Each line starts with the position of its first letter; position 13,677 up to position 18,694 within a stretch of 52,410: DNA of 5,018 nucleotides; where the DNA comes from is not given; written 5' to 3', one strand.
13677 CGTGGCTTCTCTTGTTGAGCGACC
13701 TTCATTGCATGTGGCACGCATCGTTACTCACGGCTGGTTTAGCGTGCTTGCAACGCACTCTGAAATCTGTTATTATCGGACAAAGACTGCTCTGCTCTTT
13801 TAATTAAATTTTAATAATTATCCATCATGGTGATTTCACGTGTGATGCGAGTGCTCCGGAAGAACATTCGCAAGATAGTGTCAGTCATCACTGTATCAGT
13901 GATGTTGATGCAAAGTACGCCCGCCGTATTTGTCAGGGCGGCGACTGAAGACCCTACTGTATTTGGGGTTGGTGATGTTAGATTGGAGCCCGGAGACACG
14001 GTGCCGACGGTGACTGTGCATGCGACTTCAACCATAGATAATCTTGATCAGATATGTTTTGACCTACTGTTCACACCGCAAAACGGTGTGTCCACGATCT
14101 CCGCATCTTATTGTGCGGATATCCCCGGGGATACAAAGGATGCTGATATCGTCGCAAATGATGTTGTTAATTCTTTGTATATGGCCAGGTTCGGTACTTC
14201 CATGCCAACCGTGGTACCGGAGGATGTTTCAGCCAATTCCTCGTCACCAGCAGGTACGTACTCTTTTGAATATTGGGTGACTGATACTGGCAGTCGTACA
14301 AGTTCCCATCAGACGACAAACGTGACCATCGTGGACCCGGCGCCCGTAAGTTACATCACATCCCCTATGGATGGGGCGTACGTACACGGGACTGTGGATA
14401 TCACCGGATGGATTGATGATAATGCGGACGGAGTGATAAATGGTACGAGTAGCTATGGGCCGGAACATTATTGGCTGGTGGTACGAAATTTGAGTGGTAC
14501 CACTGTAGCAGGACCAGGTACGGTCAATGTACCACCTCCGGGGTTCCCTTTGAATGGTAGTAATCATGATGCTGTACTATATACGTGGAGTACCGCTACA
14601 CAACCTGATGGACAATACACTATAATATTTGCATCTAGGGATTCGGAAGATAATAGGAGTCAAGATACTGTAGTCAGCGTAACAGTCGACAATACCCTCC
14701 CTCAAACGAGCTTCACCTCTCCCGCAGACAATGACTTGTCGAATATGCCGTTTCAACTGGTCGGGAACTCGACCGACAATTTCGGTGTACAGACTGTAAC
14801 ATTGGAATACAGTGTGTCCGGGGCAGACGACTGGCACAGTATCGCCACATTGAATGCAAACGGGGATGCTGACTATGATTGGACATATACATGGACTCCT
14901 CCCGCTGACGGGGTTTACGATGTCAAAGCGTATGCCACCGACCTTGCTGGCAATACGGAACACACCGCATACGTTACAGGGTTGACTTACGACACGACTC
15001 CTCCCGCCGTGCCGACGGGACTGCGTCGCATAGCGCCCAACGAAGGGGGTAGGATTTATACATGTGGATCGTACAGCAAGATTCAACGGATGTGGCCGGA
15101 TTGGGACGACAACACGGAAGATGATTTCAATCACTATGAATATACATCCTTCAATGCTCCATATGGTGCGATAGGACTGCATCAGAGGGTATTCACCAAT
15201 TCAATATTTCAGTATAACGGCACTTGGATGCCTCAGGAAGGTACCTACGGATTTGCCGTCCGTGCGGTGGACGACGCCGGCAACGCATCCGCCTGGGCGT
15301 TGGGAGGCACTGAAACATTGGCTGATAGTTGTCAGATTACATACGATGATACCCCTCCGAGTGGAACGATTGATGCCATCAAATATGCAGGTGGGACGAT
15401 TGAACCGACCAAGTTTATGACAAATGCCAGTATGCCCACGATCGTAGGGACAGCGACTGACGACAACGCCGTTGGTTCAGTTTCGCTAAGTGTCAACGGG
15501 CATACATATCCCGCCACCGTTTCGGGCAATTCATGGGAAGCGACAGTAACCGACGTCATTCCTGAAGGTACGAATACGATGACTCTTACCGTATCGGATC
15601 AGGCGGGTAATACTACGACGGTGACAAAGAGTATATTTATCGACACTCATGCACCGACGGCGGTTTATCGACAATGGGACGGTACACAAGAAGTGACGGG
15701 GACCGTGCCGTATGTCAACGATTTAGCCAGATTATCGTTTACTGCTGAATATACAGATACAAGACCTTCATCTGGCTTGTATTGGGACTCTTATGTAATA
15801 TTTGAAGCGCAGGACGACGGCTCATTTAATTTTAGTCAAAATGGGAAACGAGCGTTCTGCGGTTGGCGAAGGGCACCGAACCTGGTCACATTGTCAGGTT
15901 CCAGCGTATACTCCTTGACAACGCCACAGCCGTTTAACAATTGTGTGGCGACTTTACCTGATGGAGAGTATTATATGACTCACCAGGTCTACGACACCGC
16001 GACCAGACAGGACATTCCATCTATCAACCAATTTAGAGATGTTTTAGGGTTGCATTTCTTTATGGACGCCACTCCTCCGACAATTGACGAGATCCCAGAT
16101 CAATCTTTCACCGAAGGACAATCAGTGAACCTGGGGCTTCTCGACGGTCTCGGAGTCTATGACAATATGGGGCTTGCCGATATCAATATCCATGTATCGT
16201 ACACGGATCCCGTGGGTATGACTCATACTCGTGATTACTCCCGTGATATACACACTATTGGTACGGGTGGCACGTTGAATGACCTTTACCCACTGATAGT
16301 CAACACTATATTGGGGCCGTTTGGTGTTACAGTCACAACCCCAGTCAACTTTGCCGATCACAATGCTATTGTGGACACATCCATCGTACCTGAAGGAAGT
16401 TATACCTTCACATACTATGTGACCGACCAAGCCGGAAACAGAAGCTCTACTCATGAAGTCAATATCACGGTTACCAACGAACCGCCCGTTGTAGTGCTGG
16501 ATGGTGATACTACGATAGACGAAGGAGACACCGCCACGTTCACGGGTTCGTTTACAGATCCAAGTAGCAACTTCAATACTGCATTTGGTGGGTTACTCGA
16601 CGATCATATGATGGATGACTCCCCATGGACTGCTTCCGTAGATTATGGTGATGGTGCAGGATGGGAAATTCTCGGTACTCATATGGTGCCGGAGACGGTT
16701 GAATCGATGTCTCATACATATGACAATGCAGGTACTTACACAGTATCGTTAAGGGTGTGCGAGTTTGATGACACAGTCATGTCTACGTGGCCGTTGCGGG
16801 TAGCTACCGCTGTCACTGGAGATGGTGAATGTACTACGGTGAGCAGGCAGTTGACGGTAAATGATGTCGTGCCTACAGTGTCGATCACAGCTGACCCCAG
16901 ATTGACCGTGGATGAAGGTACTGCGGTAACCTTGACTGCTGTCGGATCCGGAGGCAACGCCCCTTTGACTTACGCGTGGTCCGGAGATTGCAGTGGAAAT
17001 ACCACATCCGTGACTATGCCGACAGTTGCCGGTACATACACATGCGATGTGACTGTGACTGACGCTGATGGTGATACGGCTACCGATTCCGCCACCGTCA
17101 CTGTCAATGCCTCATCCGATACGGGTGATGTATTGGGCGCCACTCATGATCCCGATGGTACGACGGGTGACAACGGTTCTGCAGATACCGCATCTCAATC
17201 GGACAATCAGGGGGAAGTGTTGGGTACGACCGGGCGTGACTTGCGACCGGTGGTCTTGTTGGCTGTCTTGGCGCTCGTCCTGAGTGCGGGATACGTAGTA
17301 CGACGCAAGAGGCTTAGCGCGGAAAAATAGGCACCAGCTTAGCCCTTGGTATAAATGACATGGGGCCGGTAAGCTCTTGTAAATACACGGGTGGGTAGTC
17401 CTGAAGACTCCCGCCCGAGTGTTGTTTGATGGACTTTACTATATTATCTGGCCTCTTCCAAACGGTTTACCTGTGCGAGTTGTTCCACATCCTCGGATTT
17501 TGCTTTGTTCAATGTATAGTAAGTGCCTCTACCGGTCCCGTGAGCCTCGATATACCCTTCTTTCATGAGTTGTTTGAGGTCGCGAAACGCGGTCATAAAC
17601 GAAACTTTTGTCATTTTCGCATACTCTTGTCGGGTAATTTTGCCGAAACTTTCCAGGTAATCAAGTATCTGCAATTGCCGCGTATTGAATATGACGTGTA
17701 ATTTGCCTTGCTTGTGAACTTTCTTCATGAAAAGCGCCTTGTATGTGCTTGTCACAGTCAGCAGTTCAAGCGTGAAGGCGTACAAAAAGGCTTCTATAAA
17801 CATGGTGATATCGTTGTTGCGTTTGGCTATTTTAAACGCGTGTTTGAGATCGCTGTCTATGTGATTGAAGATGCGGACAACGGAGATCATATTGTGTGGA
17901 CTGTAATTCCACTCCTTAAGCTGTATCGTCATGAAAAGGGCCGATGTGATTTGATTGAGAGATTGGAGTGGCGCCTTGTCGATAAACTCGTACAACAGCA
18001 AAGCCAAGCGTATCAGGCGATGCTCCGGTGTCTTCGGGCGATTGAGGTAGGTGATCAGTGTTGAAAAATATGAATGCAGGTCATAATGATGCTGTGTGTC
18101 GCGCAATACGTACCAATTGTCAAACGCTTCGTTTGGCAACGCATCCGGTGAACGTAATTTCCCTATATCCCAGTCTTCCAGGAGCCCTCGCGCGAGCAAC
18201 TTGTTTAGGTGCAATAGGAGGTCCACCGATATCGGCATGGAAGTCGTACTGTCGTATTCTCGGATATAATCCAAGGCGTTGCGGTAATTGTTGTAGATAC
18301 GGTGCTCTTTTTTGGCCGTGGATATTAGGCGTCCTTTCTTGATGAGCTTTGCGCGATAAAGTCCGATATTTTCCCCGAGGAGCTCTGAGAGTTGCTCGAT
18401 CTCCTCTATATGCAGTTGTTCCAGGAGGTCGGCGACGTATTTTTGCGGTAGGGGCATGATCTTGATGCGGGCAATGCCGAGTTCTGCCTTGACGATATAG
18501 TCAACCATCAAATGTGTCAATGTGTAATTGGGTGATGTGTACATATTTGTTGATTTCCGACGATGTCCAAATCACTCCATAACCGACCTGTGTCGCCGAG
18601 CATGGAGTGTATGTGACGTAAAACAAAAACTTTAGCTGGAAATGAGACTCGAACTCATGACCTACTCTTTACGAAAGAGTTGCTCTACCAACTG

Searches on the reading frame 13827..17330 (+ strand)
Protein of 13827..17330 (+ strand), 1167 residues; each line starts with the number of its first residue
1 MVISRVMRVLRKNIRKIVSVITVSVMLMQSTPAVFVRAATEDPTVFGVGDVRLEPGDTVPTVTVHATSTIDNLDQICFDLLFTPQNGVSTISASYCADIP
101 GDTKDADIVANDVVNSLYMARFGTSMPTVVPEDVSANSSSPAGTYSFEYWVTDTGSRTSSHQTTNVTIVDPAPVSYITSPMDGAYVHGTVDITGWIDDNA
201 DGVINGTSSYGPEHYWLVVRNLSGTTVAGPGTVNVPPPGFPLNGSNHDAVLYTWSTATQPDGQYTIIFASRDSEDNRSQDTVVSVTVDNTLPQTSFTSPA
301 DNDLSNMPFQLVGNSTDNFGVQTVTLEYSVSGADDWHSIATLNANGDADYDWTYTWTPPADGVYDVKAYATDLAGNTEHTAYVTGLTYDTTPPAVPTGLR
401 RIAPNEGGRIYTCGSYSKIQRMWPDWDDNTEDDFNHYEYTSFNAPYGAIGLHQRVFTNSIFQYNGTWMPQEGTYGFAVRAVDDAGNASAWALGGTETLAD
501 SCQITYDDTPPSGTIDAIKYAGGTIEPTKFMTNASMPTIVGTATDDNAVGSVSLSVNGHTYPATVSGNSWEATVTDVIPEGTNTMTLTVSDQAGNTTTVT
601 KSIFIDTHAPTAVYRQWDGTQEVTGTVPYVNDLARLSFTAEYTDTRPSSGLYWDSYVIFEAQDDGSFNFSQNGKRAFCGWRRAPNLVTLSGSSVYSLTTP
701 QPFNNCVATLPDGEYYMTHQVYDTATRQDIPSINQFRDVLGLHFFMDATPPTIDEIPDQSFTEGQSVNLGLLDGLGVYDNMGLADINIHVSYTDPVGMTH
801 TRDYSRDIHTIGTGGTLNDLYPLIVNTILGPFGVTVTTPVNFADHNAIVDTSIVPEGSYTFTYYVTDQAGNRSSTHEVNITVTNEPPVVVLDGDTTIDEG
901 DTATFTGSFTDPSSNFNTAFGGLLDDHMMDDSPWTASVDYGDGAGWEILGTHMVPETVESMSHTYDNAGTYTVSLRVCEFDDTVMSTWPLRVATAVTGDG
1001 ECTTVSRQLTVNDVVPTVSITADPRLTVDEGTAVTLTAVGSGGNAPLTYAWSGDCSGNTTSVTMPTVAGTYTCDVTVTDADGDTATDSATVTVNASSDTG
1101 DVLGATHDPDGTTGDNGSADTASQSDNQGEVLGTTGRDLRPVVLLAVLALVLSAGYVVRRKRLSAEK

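Call 72: find_encoding_contigs(protein=window:13827-17330:+, flank=10000, max_places=10)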
Protein window:13827-17330:+ (1167 aa): 1 contig read that carries it; 1 place shown.
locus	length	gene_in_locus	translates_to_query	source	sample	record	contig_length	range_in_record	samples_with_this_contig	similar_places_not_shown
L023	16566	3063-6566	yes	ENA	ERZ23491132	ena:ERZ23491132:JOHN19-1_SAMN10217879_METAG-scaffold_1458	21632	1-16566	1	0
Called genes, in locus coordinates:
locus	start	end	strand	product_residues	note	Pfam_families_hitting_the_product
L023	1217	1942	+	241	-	PF00293:NUDIX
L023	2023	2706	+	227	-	PF13489:Methyltransf_23, PF01209:Ubie_methyltran (weak), PF13847:Methyltransf_31, PF08241:Methyltransf_11, PF08242:Methyltransf_12, PF13649:Methyltransf_25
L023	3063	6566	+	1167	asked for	PF13750:Big_3_3 (faint), PF07495:Y_Y_Y (faint), PF15418:DUF4625 (faint), PF00801:PKD (faint), PF12245:Big_3_2 (faint), PF19077:Big_13, PF18911:PKD_4 (weak)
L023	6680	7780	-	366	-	-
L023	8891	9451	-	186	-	PF00440:TetR_N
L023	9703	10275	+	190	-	-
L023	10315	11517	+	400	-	PF07690:MFS_1, PF05977:MFS_3 (faint)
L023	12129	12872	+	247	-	PF00117:GATase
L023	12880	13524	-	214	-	PF00578:AhpC-TSA, PF08534:Redoxin, PF10417:1-cysPrx_C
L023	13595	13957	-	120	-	PF12732:YtxH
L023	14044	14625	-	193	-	-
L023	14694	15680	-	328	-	PF00005:ABC_tran, PF13304:AAA_21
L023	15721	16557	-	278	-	PF06182:ABC2_membrane_6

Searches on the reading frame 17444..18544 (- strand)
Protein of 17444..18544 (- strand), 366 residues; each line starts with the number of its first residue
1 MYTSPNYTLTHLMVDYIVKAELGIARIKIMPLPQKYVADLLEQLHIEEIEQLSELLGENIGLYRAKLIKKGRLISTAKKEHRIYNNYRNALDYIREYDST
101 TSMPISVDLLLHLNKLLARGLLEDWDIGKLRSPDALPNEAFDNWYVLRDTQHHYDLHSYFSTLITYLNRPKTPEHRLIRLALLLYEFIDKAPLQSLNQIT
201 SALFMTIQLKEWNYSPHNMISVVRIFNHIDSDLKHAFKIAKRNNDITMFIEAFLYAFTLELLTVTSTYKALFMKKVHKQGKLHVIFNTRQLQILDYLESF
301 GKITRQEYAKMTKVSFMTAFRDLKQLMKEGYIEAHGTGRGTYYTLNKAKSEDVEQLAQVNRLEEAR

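Call 60: search_protein_families(library=pfam, proteins=[window:17444-18544:-], max_evalue=0.01)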
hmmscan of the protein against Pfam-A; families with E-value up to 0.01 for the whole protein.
window:17444-18544:- (366 aa): 6 families
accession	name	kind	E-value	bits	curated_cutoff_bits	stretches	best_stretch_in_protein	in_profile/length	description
PF13412.12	HTH_24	-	1e-05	25.4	21.9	1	287-333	2-48/48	Winged helix-turn-helix DNA-binding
PF08220.18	HTH_DeoR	-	4.7e-05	23.5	21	1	289-333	1-45/57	DeoR-like helix-turn-helix domain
PF08279.18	HTH_11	-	0.00074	19.8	25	1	289-334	1-48/55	HTH domain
PF02661.23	Fic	-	0.0042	18.3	24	0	105-209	2-93/93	Fic/DOC family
PF01047.28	MarR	-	0.0055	17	24.6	0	287-333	2-48/59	MarR family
PF13545.12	HTH_Crp_2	-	0.0075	16.6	27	0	302-336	22-56/70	Crp-like helix-turn-helix domain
